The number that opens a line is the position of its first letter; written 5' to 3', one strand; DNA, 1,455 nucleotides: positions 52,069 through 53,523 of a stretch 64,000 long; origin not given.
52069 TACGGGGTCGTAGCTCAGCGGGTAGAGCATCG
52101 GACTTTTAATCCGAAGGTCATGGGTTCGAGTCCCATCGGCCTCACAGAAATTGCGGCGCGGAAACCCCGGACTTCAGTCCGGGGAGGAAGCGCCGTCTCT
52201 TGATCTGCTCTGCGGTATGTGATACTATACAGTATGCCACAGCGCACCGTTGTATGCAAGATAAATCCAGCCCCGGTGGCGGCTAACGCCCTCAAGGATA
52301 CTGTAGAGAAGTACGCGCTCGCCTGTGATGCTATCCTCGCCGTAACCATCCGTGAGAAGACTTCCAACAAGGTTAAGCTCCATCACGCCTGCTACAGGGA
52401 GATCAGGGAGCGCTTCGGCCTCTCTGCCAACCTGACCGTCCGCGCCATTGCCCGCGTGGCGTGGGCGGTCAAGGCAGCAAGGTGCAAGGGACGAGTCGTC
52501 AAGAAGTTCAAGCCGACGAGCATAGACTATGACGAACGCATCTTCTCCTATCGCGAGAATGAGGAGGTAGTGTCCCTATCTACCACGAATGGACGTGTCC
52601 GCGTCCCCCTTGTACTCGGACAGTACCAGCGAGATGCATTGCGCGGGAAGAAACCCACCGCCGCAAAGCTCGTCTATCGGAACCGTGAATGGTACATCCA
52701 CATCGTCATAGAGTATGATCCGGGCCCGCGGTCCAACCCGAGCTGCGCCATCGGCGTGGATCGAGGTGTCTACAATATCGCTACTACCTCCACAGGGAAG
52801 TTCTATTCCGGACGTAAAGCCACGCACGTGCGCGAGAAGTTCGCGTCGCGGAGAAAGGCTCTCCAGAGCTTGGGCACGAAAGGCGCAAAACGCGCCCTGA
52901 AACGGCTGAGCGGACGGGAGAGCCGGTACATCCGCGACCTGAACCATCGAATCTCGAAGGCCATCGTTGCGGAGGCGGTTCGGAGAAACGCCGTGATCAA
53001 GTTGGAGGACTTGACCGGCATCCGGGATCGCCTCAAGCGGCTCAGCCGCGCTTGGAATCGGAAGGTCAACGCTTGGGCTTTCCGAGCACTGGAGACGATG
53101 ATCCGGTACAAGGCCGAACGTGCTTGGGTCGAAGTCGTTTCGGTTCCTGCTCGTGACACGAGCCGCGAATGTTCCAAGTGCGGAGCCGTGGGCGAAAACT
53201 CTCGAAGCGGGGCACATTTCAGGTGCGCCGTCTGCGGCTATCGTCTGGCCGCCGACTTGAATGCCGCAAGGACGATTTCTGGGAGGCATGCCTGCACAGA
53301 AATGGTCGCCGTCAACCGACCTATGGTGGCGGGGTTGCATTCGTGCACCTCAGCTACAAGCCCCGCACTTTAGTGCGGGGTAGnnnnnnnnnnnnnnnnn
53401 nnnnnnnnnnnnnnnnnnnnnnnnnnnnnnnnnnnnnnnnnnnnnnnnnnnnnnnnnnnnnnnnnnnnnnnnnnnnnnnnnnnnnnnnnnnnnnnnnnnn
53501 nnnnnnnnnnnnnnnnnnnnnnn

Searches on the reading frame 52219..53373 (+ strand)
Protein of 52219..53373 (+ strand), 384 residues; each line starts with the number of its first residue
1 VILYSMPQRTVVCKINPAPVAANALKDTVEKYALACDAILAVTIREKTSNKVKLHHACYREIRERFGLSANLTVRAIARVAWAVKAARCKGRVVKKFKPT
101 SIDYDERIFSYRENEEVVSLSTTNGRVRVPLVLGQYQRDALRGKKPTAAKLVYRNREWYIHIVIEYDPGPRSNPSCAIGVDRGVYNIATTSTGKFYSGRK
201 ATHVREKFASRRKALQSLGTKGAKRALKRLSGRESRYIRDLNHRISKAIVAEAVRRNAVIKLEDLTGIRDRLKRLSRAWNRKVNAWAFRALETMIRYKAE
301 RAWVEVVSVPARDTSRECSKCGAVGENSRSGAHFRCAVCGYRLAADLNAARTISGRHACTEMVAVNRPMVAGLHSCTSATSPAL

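Call 14: search_protein_families(library=pfam, proteins=[window:52219-53373:+], max_evalue=0.01)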
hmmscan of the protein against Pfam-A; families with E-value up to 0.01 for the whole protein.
window:52219-53373:+ (384 aa): 2 families
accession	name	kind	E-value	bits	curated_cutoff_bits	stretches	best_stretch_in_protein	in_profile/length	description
PF07282.18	Cas12f1-like_TNB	-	6.3e-18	65.1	26.3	1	288-353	1-60/60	Cas12f1-like, TNB domain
PF01385.25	OrfB_IS605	-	1.1e-11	45.4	30.5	1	161-262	1-111/120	Probable transposase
